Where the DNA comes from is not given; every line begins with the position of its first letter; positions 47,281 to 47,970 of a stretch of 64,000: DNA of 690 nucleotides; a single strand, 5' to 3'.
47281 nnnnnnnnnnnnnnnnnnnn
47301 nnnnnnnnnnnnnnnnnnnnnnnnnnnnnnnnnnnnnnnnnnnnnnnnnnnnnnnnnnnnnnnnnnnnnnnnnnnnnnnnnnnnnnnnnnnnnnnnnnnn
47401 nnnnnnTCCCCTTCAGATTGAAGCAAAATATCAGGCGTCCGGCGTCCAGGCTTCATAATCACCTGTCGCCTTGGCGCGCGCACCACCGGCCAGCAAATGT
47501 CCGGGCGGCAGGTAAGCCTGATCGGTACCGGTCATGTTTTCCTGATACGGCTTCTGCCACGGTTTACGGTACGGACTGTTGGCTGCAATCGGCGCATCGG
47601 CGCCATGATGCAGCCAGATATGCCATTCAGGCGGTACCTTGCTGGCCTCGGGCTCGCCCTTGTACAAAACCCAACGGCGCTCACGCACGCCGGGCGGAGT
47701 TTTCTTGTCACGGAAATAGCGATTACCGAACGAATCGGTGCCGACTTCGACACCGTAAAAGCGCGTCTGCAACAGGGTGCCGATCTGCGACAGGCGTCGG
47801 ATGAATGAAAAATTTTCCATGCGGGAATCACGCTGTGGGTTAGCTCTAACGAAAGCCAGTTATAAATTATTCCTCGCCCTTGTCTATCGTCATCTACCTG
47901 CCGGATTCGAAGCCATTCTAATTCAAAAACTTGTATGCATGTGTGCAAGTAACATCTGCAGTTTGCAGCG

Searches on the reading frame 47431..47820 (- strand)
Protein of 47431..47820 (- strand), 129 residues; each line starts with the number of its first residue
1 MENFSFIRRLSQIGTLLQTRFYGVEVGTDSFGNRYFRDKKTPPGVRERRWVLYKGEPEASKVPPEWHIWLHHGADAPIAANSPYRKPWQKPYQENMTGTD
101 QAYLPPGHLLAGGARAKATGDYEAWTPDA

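Call 15: search_protein_families(library=pfam, proteins=[window:47431-47820:-], max_evalue=0.001)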
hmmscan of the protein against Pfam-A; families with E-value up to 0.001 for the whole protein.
window:47431-47820:- (129 aa): 1 family
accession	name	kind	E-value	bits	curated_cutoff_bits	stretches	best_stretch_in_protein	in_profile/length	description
PF05071.21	NDUFA12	-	1.9e-24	86.7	23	1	23-127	1-98/98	NADH ubiquinone oxidoreductase subunit NDUFA12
